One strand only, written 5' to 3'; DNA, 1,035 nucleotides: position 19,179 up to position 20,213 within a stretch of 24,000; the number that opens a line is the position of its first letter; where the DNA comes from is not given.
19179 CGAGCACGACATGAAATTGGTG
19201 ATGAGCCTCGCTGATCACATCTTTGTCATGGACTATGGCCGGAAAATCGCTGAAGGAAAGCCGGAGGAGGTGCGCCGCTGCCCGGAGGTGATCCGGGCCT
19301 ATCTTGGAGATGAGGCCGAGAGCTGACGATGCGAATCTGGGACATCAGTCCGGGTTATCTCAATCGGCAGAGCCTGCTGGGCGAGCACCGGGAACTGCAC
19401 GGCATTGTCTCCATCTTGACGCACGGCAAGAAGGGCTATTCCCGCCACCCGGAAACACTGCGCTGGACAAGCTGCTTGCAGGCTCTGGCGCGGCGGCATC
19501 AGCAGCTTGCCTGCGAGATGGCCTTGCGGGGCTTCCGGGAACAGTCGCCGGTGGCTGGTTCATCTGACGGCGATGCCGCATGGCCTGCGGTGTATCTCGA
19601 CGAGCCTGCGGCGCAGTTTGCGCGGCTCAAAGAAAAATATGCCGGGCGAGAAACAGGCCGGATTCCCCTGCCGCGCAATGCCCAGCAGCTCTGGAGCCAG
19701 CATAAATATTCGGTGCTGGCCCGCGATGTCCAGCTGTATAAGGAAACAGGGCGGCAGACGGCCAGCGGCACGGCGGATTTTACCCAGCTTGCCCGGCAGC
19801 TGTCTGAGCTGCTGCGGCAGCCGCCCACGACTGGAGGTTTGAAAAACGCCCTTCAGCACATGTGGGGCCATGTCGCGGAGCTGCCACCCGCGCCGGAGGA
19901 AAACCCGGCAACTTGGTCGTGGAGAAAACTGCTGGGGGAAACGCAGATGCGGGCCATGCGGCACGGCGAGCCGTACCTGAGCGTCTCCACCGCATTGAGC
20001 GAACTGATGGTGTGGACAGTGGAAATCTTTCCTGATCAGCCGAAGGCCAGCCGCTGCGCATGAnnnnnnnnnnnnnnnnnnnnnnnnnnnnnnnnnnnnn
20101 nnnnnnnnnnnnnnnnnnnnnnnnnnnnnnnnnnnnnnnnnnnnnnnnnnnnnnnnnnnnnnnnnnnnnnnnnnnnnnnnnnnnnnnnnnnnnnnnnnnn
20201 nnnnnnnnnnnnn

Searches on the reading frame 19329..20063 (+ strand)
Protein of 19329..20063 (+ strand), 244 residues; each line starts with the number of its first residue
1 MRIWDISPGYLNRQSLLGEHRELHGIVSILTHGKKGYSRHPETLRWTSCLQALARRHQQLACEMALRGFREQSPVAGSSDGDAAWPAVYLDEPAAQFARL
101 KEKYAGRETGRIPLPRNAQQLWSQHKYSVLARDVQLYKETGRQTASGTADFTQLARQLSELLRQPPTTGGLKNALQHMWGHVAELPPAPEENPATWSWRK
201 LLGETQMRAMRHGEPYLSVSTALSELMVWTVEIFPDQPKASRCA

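Call 16: search_protein_families(library=pfam, proteins=[window:19329-20063:+], max_evalue=0.01)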
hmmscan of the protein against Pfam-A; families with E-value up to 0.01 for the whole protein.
window:19329-20063:+ (244 aa): 2 families
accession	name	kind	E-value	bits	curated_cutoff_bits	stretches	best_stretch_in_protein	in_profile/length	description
PF03013.19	Pyr_excise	-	3.5e-24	85.4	23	1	1-74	1-78/81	Pyrimidine dimer DNA glycosylase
PF08349.16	DUF1722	-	3.4e-06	27.7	22.5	1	126-183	1-63/117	Protein of unknown function (DUF1722)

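Call 17: search_protein_families(library=padloc, proteins=[window:19329-20063:+], max_evalue=0.01)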
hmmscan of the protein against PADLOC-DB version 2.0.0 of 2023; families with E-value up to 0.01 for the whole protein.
window:19329-20063:+ (244 aa): 0 families
